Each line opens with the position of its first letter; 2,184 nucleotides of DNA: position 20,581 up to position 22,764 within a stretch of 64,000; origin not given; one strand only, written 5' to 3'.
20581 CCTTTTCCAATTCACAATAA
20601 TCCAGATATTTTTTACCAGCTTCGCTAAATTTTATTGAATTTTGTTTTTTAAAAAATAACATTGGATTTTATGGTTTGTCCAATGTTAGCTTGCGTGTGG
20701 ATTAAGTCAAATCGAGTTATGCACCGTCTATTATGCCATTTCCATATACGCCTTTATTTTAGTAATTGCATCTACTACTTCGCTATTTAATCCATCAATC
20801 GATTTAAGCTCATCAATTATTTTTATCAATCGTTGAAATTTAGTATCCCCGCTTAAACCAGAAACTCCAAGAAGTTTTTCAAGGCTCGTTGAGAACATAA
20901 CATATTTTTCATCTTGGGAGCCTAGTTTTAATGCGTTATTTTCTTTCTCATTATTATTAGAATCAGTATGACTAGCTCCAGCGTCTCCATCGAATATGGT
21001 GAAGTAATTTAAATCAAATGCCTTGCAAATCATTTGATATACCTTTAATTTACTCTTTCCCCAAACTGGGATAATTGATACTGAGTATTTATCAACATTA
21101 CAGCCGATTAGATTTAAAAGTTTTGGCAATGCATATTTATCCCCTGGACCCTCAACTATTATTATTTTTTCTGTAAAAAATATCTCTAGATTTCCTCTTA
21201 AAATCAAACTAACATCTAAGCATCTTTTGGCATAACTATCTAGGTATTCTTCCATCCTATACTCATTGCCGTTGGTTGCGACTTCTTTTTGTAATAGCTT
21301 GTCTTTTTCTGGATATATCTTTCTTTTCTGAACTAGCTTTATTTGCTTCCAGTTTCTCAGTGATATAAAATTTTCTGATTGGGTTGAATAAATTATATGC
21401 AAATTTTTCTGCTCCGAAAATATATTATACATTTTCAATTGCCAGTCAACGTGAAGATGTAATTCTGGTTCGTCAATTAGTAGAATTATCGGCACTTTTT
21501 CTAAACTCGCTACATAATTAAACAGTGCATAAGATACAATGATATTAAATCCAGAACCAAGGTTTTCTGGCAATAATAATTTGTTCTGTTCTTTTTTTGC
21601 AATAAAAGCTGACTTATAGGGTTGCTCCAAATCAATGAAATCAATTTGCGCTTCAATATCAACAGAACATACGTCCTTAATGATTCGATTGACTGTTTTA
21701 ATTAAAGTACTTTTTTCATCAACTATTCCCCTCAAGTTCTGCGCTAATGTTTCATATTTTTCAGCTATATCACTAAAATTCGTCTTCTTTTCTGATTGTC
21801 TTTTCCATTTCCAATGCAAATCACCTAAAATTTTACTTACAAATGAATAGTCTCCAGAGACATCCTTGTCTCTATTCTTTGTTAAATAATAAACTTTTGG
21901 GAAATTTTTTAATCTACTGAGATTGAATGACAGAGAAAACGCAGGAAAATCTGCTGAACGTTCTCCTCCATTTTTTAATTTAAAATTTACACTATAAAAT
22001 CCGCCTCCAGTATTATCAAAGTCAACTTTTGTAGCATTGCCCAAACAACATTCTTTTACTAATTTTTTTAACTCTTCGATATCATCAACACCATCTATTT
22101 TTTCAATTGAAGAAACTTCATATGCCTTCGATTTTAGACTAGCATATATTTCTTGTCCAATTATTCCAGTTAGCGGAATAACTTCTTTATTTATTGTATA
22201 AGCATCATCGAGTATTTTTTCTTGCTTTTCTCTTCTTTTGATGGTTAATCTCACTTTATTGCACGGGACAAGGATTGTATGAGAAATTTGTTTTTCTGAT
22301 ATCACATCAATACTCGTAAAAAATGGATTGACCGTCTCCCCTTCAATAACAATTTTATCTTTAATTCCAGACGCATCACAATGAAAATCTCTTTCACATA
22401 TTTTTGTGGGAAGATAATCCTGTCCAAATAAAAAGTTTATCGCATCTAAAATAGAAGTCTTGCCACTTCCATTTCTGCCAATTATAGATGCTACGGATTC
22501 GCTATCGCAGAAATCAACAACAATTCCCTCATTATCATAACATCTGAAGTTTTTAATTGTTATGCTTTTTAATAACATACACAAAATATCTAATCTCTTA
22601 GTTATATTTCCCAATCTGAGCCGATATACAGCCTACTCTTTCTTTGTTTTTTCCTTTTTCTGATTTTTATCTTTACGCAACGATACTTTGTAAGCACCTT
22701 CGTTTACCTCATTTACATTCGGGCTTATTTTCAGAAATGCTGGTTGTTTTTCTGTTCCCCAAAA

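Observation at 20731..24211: OLD-family ATPase-Toprim nuclease with a small upstream PD-(D/E)xK protein and a LexA/CI-like HTH-S24 repressor: candidate defence module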

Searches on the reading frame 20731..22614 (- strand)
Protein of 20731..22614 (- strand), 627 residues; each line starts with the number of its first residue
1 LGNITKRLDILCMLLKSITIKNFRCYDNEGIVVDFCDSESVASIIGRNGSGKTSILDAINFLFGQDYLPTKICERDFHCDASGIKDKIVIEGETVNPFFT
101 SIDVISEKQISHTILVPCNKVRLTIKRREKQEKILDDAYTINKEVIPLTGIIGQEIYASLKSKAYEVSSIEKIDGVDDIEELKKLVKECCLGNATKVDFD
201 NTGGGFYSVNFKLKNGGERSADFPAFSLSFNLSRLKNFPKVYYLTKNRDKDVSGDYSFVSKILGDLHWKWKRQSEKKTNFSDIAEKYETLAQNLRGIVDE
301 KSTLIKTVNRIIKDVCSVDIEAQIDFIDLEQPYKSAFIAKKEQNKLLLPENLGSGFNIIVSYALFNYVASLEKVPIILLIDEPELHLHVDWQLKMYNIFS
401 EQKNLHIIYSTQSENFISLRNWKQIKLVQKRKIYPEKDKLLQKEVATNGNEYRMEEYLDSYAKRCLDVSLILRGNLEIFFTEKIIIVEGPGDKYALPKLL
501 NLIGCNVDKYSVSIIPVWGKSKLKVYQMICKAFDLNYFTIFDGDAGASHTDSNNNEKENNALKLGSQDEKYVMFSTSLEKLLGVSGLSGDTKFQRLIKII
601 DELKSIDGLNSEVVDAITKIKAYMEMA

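Call 3: search_protein_families(library=pfam, proteins=[window:20731-22614:-], max_evalue=0.01)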
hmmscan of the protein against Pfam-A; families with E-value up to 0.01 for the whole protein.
window:20731-22614:- (627 aa): 8 families
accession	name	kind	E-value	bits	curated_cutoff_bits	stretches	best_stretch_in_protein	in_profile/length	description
PF13175.12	AAA_15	-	1.8e-20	74.4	32.1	1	13-417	1-374/374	AAA ATPase domain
PF20469.4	OLD-like_TOPRIM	-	4.6e-16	59.5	23.2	1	479-544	1-67/67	Overcoming lysogenization defect protein-like, TOPRIM domain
PF13304.12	AAA_21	-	5.5e-16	59.9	27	2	326-417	220-303/304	AAA domain, putative AbiEii toxin, Type IV TA system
PF02463.25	SMC_N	-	3.6e-13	49.9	40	1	15-417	2-203/220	RecF/RecN/SMC N terminal domain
PF13476.12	AAA_23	-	1.6e-12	48.9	27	1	17-161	1-143/201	AAA domain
PF11398.14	DUF2813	-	5.1e-06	26.6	21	1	13-83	1-66/372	Protein of unknown function (DUF2813)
PF13555.12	AAA_29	-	6.1e-06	26.3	27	1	15-63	1-46/61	P-loop containing region of AAA domain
PF00005.33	ABC_tran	-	0.0063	17.5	25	0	39-60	11-32/137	ABC transporter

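Call 4: search_protein_families(library=padloc, proteins=[window:20731-22614:-], max_evalue=0.01)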
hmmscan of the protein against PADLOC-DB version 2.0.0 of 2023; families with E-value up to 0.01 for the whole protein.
window:20731-22614:- (627 aa): 146 families (the best 25 are shown)
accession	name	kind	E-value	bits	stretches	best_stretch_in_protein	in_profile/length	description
PDLC00080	GajA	-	2.4e-31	107.2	2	240-555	149-463/622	AAA ATPase domain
PDLC00099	GajA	-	1.8e-29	101.2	2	350-532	275-442/626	AAA ATPase domain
PDLC02358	Old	-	9.6e-29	98.6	2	259-559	163-464/578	Old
PDLC00067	GajA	-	6e-26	89.1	2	241-574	164-491/604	AAA ATPase domain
PDLC02979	AriA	-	8.9e-24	83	1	13-417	1-373/373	-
PDLC00090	GajA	-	2.6e-23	80.6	2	13-86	1-71/659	AAA ATPase domain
PDLC00071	GajA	-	3.9e-22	76.8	2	353-581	250-473/588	AAA ATPase domain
PDLC00096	GajA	-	3.9e-22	76.7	2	350-529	264-433/630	AAA ATPase domain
PDLC00070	GajA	-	4.6e-22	76.3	2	365-563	281-465/596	AAA ATPase domain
PDLC00069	GajA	-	1.5e-21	74.5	2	366-573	326-533/687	AAA ATPase domain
PDLC00065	GajA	-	2.5e-21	74.1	1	13-582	1-540/670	AAA ATPase domain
PDLC00072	GajA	-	1.3e-20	71.4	2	360-520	330-477/709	AAA ATPase domain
PDLC00091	GajA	-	2.2e-20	71.1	2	13-90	1-79/627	AAA ATPase domain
PDLC00081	GajA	-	4.1e-20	70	2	270-553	178-443/574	AAA ATPase domain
PDLC00066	GajA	-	1.1e-19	68.4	2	375-549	279-438/567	AAA ATPase domain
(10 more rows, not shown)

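Call 9: search_protein_families(library=ncbifam, proteins=[window:20731-22614:-], max_evalue=0.01)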
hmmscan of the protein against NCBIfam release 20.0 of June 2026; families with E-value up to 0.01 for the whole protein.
window:20731-22614:- (627 aa): 18 families
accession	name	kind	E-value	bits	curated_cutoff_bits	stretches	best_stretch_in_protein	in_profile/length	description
NF041760.1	PtuA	equivalog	3.1e-11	42.9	500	2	13-60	50-93/524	retron Ec78 anti-phage system effector ATPase PtuA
TIGR00611.2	recf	equivalog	3.1e-09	36.5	172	1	15-62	1-44/339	DNA replication/repair protein RecF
NF003034.1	PRK03918.1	equivalog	1.3e-08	33.4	700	1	13-61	1-45/878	DNA double-strand break repair ATPase Rad50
TIGR00618.1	sbcc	subfamily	4.2e-07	28.3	478.5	1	17-61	5-49/1043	exonuclease subunit SbcC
NF002244.0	PRK01156.1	equivalog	4.6e-07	28.3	847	1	13-65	1-50/895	DNA double-strand break repair ATPase Rad50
NF053563.1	Rkd4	equivalog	1.3e-06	26.9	860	1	15-66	3-51/747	arcadin-4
NF002572.0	PRK02224.1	equivalog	8.4e-06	24.3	1087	1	13-68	1-53/888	DNA double-strand break repair ATPase Rad50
NF041034.1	Rad50_Sulf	equivalog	8.8e-06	23.9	1000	1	13-62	1-47/872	DNA double-strand break repair ATPase Rad50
NF041035.1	Rad50_Halo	equivalog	6.6e-05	21.5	1000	1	13-66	1-51/883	DNA double-strand break repair ATPase Rad50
TIGR03873.1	F420-0_ABC_ATP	hypoth_equivalog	0.00023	20.5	372.4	0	371-403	152-184/256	putative F420-0 ABC transporter ATP-binding protein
NF047739.1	antiphage_MADS3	equivalog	0.00024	20.4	420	1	15-69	2-49/427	methylation-associated defense system AAA family ATPase MAD3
TIGR02169.1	SMC_prok_A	equivalog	0.00043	18.1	729.4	1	15-65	2-49/1165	chromosome segregation protein SMC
TIGR02168.1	SMC_prok_B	equivalog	0.00081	17.2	567.35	1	15-65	2-49/1181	chromosome segregation protein SMC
NF000355.4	ribo_prot_ABC_F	equivalog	0.001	18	380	0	42-198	31-127/499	ribosomal protection-like ABC-F family protein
TIGR03185.1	DNA_S_dndD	equivalog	0.0014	17.2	245.85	1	13-66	1-56/650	DNA sulfur modification protein DndD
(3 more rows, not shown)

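Call 33: find_homologous_proteins(query=window:20731-22578:-, max_evalue=1e-10)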
Query window:20731-22578:- (615 aa): 185 proteins with E <= 1e-10 among 8000 candidates; the best 120 are listed.
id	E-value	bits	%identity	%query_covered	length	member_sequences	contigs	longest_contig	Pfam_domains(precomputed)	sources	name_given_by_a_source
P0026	0.0e+0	1369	100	100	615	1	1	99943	PF20469.5,PF11398.15,PF13175.13,PF13476.13,PF13555.13,PF02463.26,PF13304.13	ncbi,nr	ncbi:MAG: AAA family ATPase [bacterium]|nr:AAA family ATPase [bacterium]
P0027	0.0e+0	1021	74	100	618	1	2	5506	PF20469.5,PF11398.15,PF13175.13,PF13476.13,PF02463.26,PF13304.13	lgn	-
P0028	3.3e-297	1005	72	100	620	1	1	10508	PF20469.5,PF11398.15,PF13175.13,PF13476.13,PF13555.13,PF02463.26,PF13304.13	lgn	-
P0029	2.5e-292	989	71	100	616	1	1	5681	PF20469.5,PF11398.15,PF13175.13,PF13476.13,PF13555.13,PF02463.26,PF13304.13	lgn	-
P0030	2.9e-211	721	53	100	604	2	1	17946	PF20469.5,PF11398.15,PF13175.13,PF13476.13,PF02463.26,PF13304.13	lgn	-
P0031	1.6e-207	709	53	100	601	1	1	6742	PF20469.5,PF11398.15,PF13175.13,PF13476.13,PF13555.13,PF02463.26,PF13304.13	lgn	-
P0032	5.7e-207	707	52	100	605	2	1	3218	PF20469.5,PF11398.15,PF13175.13,PF13476.13,PF13555.13,PF02463.26,PF13304.13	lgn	-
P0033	1.7e-205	702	52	100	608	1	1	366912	PF20469.5,PF11398.15,PF13175.13,PF13476.13,PF13555.13,PF02463.26,PF13304.13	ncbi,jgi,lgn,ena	ncbi:MAG: AAA family ATPase [Patescibacteria group bacterium]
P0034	1.1e-204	699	52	100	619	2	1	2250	PF20469.5,PF11398.15,PF13175.13,PF13476.13,PF13555.13,PF02463.26,PF13304.13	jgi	jgi:predicted ATP-dependent endonuclease of OLD family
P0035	1.4e-202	692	53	100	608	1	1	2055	PF20469.5,PF13175.13,PF13476.13,PF02463.26,PF13304.13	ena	-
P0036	4.2e-202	691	52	100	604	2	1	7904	PF20469.5,PF11398.15,PF13175.13,PF13476.13,PF02463.26,PF13304.13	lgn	-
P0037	5.0e-202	691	53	100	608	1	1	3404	PF20469.5,PF11398.15,PF13175.13,PF13476.13,PF02463.26,PF13304.13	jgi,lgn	-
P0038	6.1e-202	690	52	100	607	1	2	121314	PF20469.5,PF13175.13,PF13476.13,PF02463.26,PF13304.13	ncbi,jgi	jgi:predicted ATP-dependent endonuclease of OLD family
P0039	1.1e-201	690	51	100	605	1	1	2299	PF20469.5,PF11398.15,PF13175.13,PF13476.13,PF13555.13,PF02463.26,PF13304.13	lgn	-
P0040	4.3e-201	688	53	100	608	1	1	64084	PF20469.5,PF13175.13,PF13476.13,PF02463.26,PF13304.13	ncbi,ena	-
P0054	2.0e-195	669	52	100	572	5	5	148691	PF20469.5,PF11398.15,PF13175.13,PF13476.13,PF02463.26,PF13304.13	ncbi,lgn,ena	-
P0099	2.4e-185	636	50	100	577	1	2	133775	PF20469.5,PF11398.15,PF13175.13,PF13476.13,PF02463.26,PF13304.13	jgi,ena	-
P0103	5.3e-185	634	50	100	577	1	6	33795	PF20469.5,PF13175.13,PF13476.13,PF02463.26,PF13304.13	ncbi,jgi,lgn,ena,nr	ncbi:MAG TPA: AAA family ATPase [Thermodesulfovibrio thiophilus]|nr:AAA family ATPase [Thermodesulfo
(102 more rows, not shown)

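Call 35: find_encoding_contigs(protein=P0028, flank=5000, max_places=2)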
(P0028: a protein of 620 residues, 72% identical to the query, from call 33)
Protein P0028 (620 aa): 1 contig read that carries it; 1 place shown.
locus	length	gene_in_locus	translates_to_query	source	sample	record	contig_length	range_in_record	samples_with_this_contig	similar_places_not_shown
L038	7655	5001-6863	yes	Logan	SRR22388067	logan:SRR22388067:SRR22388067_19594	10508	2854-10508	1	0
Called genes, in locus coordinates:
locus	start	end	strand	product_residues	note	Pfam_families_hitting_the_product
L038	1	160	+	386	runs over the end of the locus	PF01420:Methylase_S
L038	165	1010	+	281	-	-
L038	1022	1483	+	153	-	PF18967:PycTM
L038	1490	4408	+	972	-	PF04313:HSDR_N, PF00270:DEAD (weak), PF04851:ResIII, PF18766:SWI2_SNF2, PF22679:T1R_D3-like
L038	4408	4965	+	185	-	PF01863:YgjP-like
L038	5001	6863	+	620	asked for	PF02463:SMC_N, PF11398:DUF2813 (faint), PF13175:AAA_15, PF13476:AAA_23, PF13555:AAA_29 (weak), PF13304:AAA_21 (weak), PF20469:OLD-like_TOPRIM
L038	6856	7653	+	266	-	?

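Call 36: find_encoding_contigs(protein=P0027, flank=5000, max_places=2)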
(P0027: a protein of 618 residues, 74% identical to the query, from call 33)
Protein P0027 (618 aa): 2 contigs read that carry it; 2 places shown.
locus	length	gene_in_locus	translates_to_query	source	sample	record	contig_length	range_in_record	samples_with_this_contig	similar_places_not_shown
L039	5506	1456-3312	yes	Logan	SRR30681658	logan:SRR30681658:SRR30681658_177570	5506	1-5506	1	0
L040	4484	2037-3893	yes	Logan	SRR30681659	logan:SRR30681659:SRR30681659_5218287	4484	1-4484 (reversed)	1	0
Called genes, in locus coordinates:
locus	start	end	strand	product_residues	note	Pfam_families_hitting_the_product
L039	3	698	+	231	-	?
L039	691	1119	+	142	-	-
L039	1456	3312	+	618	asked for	PF02463:SMC_N, PF11398:DUF2813 (faint), PF13175:AAA_15, PF13476:AAA_23, PF13304:AAA_21 (weak), PF20469:OLD-like_TOPRIM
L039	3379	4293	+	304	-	PF02899:Phage_int_SAM_1 (weak), PF16795:Phage_integr_3 (faint), PF00589:Phage_integrase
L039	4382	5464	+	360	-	-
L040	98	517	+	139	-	-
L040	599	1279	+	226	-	-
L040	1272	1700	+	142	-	-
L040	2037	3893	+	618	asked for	PF02463:SMC_N, PF11398:DUF2813 (faint), PF13175:AAA_15, PF13476:AAA_23, PF13304:AAA_21 (weak), PF20469:OLD-like_TOPRIM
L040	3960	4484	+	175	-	?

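Call 37: find_encoding_contigs(protein=P0033, flank=5000, max_places=2)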
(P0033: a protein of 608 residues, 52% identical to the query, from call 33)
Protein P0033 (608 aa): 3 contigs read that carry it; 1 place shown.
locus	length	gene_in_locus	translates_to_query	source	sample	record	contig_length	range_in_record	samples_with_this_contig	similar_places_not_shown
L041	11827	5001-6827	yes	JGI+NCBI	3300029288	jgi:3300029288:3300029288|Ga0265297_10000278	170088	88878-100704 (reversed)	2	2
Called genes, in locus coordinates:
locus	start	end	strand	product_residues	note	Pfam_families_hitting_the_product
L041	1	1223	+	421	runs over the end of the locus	PF01420:Methylase_S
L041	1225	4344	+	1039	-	PF04313:HSDR_N, PF00270:DEAD, PF04851:ResIII, PF18766:SWI2_SNF2, PF22679:T1R_D3-like, PF11867:T1RH-like_C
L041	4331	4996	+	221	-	PF01863:YgjP-like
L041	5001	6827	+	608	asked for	PF02463:SMC_N, PF11398:DUF2813 (weak), PF13175:AAA_15, PF13476:AAA_23, PF13555:AAA_29 (weak), PF13304:AAA_21, PF20469:OLD-like_TOPRIM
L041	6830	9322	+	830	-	PF03235:GmrSD_N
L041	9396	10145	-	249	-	PF13730:HTH_36 (weak)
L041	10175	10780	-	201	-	-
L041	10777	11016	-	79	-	PF18903:DUF5659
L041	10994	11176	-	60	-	-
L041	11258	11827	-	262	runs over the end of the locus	-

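Call 38: find_encoding_contigs(protein=P0038, flank=5000, max_places=2)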
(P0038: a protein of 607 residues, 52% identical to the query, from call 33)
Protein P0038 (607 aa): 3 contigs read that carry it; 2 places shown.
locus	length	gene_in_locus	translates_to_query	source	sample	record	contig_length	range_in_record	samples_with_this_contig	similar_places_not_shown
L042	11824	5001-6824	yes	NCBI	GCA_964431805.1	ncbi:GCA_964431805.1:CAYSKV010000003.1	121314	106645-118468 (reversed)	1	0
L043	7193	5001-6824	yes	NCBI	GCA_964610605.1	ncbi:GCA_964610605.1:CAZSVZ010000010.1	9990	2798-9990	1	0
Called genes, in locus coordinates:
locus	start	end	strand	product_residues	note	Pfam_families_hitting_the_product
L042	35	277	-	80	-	-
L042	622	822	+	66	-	PF13560:HTH_31 (weak), PF12844:HTH_19, PF01381:HTH_3, PF13443:HTH_26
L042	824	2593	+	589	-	PF01555:N6_N4_Mtase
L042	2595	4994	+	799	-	PF04851:ResIII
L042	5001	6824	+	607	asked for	PF02463:SMC_N, PF13175:AAA_15, PF13476:AAA_23, PF13304:AAA_21, PF20469:OLD-like_TOPRIM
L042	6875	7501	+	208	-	PF02592:Vut_1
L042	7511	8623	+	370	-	PF00149:Metallophos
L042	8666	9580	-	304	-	PF18075:FtsX_ECD, PF02687:FtsX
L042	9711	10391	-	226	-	PF03193:RsgA_GTPase (faint), PF00005:ABC_tran, PF13401:AAA_22 (faint)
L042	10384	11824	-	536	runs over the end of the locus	PF03330:DPBB_1, PF00768:Peptidase_S11, PF13354:Beta-lactamase2 (faint)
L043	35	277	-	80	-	-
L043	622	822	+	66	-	PF13560:HTH_31 (weak), PF12844:HTH_19, PF01381:HTH_3, PF13443:HTH_26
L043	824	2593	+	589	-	PF01555:N6_N4_Mtase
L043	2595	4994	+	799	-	PF04851:ResIII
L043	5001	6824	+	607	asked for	PF02463:SMC_N, PF13175:AAA_15, PF13476:AAA_23, PF13304:AAA_21, PF20469:OLD-like_TOPRIM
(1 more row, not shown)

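Call 53: search_solved_structures(query=window:20731-22578:-, max_evalue=0.001, show_alignments=2)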
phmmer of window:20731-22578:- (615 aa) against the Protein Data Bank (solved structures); distinct sequences matched with E-value up to 0.001: 31.
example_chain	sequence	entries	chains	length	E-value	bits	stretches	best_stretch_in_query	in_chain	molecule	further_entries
6p74_A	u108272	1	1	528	4.4e-25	91.5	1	223-608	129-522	Putative ATP-dependent endonuclease of the OLD family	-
4ux3_A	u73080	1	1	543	1.7e-05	26.8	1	3-64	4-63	STRUCTURAL MAINTENANCE OF CHROMOSOMES PROTEIN 3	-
6qpw_C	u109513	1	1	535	1.8e-05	26.7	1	3-64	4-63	Structural maintenance of chromosomes protein 3,Structural maintenance of chromosomes prot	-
6zz6_B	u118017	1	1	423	1.9e-05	26.6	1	3-64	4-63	Structural maintenance of chromosomes protein 3,Structural maintenance of chromosomes prot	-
9e8z_C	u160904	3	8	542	3e-05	25.9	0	6-71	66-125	Retron Ec83 probable ATPase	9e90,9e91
9vkz_A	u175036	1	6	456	5.1e-05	25.2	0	203-406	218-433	Retron Ec78 probable ATPase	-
1us8_A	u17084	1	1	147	6.4e-05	24.9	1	2-58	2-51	DNA DOUBLE-STRAND BREAK REPAIR RAD50 ATPASE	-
1f2t_A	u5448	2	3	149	6.6e-05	24.8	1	2-58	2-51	RAD50 ABC-ATPASE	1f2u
3aux_A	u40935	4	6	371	7.8e-05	24.6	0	1-52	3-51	DNA double-strand break repair rad50 ATPase | DNA double-strand break repair Rad50 ATPase,DNA double-strand break repair Rad50 ATPase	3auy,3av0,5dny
4nck_A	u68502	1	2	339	7.8e-05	24.6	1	2-52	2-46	DNA double-strand break repair Rad50 ATPase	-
4nci_A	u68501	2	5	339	8.3e-05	24.5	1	2-52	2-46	DNA double-strand break repair Rad50 ATPase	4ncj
4nch_A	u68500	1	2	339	8.4e-05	24.5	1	2-52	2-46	DNA double-strand break repair Rad50 ATPase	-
3qkt_A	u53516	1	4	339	8.4e-05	24.5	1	2-52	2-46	DNA double-strand break repair rad50 ATPase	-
9vh1_D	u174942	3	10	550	8.4e-05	24.5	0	203-406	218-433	Retron Ec78 probable ATPase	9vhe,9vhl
5f3w_B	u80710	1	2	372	8.8e-05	24.4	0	1-52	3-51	DNA double-strand break repair Rad50 ATPase,DNA double-strand break repair Rad50 ATPase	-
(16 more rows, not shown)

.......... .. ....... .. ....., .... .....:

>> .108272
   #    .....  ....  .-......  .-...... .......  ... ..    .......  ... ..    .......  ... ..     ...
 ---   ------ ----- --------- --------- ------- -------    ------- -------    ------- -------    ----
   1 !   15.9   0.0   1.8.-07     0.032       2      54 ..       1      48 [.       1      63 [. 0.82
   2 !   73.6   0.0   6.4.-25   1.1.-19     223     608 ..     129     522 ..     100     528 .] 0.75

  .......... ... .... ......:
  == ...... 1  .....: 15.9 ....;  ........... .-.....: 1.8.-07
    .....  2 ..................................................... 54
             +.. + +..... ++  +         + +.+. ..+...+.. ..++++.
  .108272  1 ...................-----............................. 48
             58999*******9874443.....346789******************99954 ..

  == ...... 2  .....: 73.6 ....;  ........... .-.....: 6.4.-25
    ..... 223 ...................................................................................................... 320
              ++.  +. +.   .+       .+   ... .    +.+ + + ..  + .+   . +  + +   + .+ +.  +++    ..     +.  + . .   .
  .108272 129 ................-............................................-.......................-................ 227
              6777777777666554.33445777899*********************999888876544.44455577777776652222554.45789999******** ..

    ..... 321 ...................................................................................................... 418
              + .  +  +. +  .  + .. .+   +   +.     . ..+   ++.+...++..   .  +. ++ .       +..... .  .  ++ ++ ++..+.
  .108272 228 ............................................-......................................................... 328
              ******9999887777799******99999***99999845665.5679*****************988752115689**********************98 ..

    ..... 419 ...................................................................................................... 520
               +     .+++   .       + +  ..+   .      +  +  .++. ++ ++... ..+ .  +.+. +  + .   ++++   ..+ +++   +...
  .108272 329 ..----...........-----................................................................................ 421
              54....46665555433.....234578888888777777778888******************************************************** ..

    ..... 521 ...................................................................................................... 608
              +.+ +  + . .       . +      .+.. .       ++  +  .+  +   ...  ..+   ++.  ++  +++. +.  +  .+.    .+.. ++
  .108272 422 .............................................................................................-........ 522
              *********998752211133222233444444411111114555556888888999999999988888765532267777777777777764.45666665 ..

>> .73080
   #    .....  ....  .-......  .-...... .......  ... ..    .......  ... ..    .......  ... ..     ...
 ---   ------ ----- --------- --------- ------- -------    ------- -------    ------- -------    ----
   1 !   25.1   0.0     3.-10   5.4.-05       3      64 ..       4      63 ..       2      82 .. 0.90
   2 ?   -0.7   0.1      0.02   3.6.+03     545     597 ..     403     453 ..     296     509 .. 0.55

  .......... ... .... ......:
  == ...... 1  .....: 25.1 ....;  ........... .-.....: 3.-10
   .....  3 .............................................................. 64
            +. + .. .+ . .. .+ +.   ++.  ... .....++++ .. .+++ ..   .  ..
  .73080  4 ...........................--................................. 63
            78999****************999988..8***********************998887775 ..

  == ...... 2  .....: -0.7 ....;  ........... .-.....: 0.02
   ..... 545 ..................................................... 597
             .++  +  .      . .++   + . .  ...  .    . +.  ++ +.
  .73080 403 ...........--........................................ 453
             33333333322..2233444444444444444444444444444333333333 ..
